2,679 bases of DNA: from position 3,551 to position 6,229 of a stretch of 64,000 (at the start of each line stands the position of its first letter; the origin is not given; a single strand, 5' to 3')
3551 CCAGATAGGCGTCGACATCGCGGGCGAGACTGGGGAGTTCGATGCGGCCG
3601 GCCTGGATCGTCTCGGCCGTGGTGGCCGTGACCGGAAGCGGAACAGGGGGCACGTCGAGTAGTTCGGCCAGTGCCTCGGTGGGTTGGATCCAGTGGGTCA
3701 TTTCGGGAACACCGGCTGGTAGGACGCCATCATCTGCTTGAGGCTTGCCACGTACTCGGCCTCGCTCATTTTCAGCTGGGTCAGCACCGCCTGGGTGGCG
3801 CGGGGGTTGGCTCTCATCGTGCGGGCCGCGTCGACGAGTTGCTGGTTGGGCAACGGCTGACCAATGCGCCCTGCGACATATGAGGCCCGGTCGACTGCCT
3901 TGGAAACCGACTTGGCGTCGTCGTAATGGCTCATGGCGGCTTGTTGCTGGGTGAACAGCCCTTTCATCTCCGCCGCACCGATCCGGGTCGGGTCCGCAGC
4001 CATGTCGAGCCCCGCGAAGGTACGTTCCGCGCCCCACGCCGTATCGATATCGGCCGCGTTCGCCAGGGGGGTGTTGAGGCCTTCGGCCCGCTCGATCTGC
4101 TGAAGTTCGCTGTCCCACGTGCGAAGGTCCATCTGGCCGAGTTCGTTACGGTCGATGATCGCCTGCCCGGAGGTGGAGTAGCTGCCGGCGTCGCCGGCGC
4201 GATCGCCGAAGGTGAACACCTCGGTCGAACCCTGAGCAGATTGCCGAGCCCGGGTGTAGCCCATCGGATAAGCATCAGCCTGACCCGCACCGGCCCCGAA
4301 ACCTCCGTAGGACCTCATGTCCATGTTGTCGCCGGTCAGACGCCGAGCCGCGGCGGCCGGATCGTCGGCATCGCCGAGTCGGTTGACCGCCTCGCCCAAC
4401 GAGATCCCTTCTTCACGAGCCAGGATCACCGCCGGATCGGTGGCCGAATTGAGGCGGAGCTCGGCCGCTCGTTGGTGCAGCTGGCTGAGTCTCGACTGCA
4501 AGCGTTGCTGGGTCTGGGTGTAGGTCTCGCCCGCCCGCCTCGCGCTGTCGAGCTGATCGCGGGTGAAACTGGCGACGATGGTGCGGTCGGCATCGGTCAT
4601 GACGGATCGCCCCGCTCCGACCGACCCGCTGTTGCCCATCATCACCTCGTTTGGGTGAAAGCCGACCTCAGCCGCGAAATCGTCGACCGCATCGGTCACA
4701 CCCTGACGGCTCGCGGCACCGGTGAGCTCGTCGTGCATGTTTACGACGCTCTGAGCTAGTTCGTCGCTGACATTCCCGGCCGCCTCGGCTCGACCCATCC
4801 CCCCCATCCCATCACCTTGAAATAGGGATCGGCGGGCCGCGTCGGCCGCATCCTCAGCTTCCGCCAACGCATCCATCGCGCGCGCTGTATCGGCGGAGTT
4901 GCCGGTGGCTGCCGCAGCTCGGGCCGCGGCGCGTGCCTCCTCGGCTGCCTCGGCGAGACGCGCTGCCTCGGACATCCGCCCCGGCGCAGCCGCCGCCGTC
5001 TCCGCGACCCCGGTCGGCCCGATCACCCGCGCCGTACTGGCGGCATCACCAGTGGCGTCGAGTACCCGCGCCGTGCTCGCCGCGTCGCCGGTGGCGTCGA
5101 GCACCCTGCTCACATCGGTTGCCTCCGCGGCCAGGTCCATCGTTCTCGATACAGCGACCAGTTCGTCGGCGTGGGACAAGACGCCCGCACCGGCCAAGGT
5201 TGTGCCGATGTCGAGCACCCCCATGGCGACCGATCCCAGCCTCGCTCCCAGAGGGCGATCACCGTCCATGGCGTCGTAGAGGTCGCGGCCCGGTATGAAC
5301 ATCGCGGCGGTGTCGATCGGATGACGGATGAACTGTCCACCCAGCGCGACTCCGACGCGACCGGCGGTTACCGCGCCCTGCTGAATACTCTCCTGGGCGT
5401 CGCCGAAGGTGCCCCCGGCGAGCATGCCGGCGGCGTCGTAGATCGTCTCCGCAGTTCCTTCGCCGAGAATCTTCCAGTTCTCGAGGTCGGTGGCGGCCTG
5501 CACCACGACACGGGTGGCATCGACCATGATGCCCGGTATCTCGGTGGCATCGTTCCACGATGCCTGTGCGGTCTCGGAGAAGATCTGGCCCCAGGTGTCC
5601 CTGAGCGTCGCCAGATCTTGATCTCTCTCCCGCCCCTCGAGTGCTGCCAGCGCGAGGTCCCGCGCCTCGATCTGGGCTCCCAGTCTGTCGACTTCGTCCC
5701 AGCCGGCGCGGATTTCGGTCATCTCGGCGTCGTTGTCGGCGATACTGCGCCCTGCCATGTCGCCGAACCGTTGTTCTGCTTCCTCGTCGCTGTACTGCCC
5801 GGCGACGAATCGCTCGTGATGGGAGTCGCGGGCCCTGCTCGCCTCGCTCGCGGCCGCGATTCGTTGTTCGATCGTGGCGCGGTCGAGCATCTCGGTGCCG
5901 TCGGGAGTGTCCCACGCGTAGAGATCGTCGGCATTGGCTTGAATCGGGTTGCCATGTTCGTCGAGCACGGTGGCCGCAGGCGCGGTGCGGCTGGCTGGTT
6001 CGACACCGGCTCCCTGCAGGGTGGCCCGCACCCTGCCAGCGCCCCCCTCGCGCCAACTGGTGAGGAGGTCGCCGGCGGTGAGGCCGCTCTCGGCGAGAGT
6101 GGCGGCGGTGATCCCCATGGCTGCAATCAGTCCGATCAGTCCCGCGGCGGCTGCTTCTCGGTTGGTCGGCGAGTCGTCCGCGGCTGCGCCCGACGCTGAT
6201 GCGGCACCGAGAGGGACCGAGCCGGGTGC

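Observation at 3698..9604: Orphan giant gene: 1,968-aa protein with signal peptide, 7 TM helices, two Cys-rich ectodomains and an ~800-aa tail of no recognisable family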

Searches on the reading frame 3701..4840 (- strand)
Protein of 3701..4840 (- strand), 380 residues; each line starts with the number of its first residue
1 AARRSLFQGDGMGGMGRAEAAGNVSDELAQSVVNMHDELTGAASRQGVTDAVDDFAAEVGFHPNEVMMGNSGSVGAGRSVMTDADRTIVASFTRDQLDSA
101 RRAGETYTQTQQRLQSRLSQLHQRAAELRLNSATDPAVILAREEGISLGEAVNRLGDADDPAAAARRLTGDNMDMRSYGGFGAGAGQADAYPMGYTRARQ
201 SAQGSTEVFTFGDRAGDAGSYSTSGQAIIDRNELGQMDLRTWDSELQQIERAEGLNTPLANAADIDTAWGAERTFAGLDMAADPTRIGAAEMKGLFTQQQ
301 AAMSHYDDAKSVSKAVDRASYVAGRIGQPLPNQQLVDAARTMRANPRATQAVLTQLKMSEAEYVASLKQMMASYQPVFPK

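Call 52: search_solved_structures(query=A6, max_evalue=10, show_alignments=3)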
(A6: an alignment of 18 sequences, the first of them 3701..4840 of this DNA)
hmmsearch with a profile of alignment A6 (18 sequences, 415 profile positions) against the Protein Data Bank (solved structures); distinct sequences matched with E-value up to 10: 4.
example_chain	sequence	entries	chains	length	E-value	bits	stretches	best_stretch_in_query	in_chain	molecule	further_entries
4gfq_A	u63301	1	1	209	0.17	14.3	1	86-147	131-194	Ribosome-recycling factor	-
1y2t_A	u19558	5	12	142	0.3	13.5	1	168-222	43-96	lectin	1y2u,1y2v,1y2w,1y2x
8up1_A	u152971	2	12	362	0.32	13.4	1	323-388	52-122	De Novo Protein sr322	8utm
8uao_A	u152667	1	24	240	1.5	11.2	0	341-383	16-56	DpHF18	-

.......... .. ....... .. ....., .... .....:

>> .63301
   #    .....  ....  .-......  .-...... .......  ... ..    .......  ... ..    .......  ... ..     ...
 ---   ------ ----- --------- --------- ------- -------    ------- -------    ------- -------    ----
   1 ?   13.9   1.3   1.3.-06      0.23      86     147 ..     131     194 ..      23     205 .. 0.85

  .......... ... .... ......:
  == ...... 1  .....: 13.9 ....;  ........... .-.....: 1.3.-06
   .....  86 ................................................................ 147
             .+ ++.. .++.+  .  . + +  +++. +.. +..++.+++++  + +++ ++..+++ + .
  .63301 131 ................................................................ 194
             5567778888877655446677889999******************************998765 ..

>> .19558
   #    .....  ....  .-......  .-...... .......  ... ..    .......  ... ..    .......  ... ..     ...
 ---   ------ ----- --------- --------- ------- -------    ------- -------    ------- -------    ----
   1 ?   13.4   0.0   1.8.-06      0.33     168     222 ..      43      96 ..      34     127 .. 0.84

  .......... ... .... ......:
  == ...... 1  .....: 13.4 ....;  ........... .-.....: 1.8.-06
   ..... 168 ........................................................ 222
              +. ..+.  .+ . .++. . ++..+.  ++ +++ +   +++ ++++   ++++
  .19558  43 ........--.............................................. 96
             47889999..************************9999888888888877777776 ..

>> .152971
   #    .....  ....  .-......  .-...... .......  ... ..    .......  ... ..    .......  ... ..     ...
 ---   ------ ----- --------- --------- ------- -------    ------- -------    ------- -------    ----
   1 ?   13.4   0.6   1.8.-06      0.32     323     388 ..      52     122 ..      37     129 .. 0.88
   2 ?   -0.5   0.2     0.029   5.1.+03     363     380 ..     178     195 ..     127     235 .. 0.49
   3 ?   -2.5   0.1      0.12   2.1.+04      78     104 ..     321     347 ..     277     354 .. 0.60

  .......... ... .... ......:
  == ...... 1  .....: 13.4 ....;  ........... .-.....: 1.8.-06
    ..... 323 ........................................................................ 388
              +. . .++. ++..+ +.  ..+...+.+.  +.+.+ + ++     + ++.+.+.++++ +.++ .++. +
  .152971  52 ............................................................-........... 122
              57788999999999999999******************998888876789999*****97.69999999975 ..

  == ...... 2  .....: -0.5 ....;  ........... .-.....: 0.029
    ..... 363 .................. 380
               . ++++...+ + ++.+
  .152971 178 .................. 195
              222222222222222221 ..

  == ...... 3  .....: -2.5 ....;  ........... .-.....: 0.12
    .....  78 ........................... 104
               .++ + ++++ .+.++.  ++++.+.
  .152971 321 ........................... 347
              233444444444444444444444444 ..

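Call 53: search_protein_families(library=pfam, alignment_id=A6, max_evalue=10)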
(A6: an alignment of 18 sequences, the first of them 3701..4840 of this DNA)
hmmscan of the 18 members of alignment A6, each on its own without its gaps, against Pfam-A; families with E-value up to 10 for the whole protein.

A. member 1, window:3701-4840:- (380 aa): 1 family
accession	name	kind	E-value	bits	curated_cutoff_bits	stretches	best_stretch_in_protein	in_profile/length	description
PF21755.2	DacZ_P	-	0.03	14.4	27.4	1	82-127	38-84/125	Probable sensor domain DacZ_P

B. families by the number of members that match (of 18 scanned): 34 families (the first 25 are shown)
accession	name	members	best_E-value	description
PF13624.11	SurA_N_3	2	0.061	SurA-like N-terminal domain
PF09312.16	SurA_N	2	0.12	SurA N-terminal domain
PF14449.11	PT-TG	1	1.1e-06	Pre-toxin TG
PF24410.1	wHTH-HSP90_Na-assoc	1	0.0041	wHTH-Hsp90_Na associated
PF03048.19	Herpes_UL92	1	0.007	UL92 family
PF14945.12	LLC1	1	0.0093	Normal lung function maintenance, Low in Lung Cancer 1 protein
PF04740.18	LXG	1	0.011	LXG domain of WXG superfamily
PF09355.15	Phage_Gp19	1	0.019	Phage protein Gp19/Gp15/Gp42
PF20506.3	DUF6732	1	0.025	Family of unknown function (DUF6732)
PF21755.2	DacZ_P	1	0.03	Probable sensor domain DacZ_P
PF07005.16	SBD_N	1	0.044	Sugar-binding N-terminal domain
PF06320.18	GCN5L1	1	0.056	GCN5-like protein 1 (GCN5L1)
PF12732.12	YtxH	1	0.058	YtxH-like protein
PF13577.12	SnoaL_4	1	0.059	SnoaL-like domain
PF11727.13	ISG65-75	1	0.06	Invariant surface glycoprotein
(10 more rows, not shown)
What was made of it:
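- Another member gives a weak LXG hit, E=0.011 (call 53).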

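Call 60: find_homologous_proteins(query=A6, max_evalue=0.001)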
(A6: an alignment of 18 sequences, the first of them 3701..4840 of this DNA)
Query A6 (18 sequences) (380 aa, profile of the alignment): 3 proteins with E <= 0.001 among 8000 candidates.
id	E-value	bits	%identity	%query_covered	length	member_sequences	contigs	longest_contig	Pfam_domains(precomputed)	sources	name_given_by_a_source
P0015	1.1e-94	336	48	99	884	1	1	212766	-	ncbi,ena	-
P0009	4.0e-91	324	77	99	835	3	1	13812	-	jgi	-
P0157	2.3e-46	177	88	52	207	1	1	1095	-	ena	-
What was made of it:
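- Tried and rejected: The one with B+C found 3 proteins (call 60).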

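Call 106: search_dna_similar(query=window:3701-4840:-, collection=plasmids, mode=protein, max_evalue=0.001, max_rows=15)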
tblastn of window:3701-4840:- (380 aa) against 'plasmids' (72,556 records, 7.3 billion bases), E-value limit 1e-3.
No match.

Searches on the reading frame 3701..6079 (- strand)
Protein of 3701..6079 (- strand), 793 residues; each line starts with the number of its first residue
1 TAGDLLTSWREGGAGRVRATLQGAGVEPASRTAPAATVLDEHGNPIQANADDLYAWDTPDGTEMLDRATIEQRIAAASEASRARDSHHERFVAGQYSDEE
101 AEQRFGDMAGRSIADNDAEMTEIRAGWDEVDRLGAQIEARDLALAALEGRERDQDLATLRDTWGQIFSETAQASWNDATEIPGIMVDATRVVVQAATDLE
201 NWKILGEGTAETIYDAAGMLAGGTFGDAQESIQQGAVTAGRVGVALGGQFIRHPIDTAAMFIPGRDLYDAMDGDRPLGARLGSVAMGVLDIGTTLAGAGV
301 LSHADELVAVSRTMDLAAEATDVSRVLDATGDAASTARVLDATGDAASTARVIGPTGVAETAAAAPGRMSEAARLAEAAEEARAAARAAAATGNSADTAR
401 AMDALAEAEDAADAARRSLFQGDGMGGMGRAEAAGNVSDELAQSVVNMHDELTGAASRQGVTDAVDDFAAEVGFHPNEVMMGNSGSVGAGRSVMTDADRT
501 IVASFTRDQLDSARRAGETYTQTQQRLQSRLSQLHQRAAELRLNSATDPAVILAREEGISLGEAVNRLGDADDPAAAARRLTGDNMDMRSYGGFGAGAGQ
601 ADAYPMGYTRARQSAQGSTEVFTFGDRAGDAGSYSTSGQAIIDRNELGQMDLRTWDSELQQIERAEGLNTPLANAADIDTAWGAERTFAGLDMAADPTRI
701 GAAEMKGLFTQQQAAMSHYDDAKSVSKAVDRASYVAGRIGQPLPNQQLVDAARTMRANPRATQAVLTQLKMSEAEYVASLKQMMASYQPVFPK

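Call 47: predict_structure(alignment_id=A4)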
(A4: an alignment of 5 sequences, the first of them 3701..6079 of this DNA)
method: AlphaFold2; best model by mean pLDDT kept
length: 793 residues; sequences in the alignment: 5
mean_pLDDT: 42.8   pTM: 0.21
mean pLDDT of the five models: 42.8, 42.1, 40.8, 40.1, 39.7
residues with pLDDT >= 90: 0; 70-90: 104; 50-70: 144; < 50: 545
segments of 3 or more residues with pLDDT < 50: 28-38, 45-65, 94-97, 143-375, 393-398, 411-515, 517-521, 530-548, 571-663, 666-701
pLDDT, mean of each block of 10 residues (from residue 1): 77 76 63 41 46 33 46 71 65 48 54 59 68 64 45 34 31 26 30 33 28 30 30 28 24 26 32 36 38 34 31 27 27 30 26 26 29 49 51 47 53 43 30 30 28 27 29 24 27 33 40 46 50 42 44 62 57 40 31 24 24 23 21 22 25 37 47 38 31 29 63 70 72 71 79 72 79 81 78 59
secondary structure, 60 per line:
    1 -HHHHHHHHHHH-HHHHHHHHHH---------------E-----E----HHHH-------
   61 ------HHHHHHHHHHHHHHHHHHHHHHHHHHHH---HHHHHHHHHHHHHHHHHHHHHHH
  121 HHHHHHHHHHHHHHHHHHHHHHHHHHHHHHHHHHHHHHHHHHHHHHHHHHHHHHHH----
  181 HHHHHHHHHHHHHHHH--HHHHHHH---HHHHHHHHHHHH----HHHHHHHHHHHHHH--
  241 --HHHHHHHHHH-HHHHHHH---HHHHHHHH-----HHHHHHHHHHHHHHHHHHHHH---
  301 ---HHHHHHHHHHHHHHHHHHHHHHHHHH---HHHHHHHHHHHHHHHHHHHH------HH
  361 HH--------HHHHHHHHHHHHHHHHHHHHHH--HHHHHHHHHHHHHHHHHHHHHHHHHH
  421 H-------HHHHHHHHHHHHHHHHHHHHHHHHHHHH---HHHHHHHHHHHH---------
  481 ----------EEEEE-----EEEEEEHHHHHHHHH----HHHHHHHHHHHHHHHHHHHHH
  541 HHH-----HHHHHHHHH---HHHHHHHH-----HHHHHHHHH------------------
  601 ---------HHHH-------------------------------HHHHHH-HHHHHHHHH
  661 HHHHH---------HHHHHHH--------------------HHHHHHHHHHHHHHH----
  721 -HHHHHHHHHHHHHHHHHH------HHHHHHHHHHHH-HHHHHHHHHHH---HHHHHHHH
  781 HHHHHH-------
elements in order (helices of 4 or more, strands of 3 or more residues): H2-12 H14-23 H50-53 H67-94 H98-176 H181-196 H199-205 H209-220 H225-238 H243-252 H254-260 H264-271 H277-297 H304-329 H333-352 H359-362 H371-392 H395-421 H429-456 H460-471 E491-495 E501-506 H507-515 H520-543 H549-557 H561-568 H574-582 H610-613 H645-650 H652-665 H675-681 H702-716 H722-739 H746-757 H759-769 H773-786
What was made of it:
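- On Pol-beta nucleotidyltransferase superfamily: The AlphaFold2 tail model has mean pLDDT 42.8, with module B below 50 (call 47).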

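Call 92: fold_search(model_id=the predicted structure, library=pdb)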
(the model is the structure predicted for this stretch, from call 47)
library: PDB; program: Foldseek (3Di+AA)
matches with E <= 10: 325; with E <= 0.001: 0
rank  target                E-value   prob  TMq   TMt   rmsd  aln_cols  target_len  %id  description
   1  6lde_A                2.3e-01  0.84  0.07  0.37   8.4        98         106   11  Crystal structure of the Zn-directed tetramer of the engineered cyt cb 562 variant, C96V AB5 (released 2021-03-03)
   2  5yo5_A                2.6e-01  0.82  0.07  0.37   8.2       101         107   13  Crystal Structure of B562RIL with engineered disulfide bond A20C-Q25C (released 2018-03-14)
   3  3hnj_A                3.0e-01  0.92  0.07  0.44   8.6        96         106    9  Crystal structure of the Zn-induced tetramer of the engineered cyt cb562 variant RIDC-2 (released 2010-02-09)
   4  7dcl_A                3.2e-01  0.91  0.07  0.43   9.9        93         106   10  Crystal structure of the Zn-directed tetramer of the engineered cyt cb 562 variant, C96I/A38S AB5 (released 2021-03-03)
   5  6dhz_C                3.7e-01  0.77  0.07  0.41   8.5        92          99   11  Crystallographic octamer of a metal-free RIDC1 variant bearing two disulfide bonded cysteines (released 2018-07-25)
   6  5yo5_B                3.7e-01  0.75  0.07  0.38   8.2        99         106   13  Crystal Structure of B562RIL with engineered disulfide bond A20C-Q25C (released 2018-03-14)
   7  6dhz_D                4.1e-01  0.90  0.07  0.47  10.6        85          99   10  Crystallographic octamer of a metal-free RIDC1 variant bearing two disulfide bonded cysteines (released 2018-07-25)
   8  6g7o                  4.1e-01  0.77  0.08  0.15   8.0       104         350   13  Crystal structure of human alkaline ceramidase 3 (ACER3) at 2.7 Angstrom resolution (released 2019-01-02)
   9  7pp1                  4.1e-01  0.63  0.07  0.13   8.3       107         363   17  Crystal structure of the P2Y12 receptor in complex with the inverse agonist selatogrel. (released 2022-11-02)
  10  5ndd                  4.3e-01  0.75  0.07  0.10   8.1       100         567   13  Crystal structure of a thermostabilised human protease-activated receptor-2 (PAR2) in complex with AZ8838 at 2.8 angstro (released 2017-05-03)
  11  1m6t                  4.8e-01  0.89  0.07  0.45   8.3        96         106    9  CRYSTAL STRUCTURE OF B562RIL, A REDESIGNED FOUR HELIX BUNDLE (released 2002-11-06)
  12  8fdo_C                4.8e-01  0.69  0.07  0.37   8.3       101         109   14  SARS-CoV-2 fusion peptide epitope scaffold FP15 bound to DH1058 (released 2023-10-11)
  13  2bc5_A                4.8e-01  0.66  0.07  0.38   8.2        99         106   12  Crystal structure of E. coli cytochrome b562 with engineered c-type heme linkages (released 2006-09-26)
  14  4u9e                  5.0e-01  0.91  0.07  0.50   8.4        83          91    8  Crystal structure of the Zn-directed tetramer of the engineered cyt cb562 variant, A104/57G AB3 (released 2015-01-21)
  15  4jkv_B                5.0e-01  0.87  0.07  0.12   8.5        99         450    9  Structure of the human smoothened 7TM receptor in complex with an antitumor agent (released 2013-04-24)
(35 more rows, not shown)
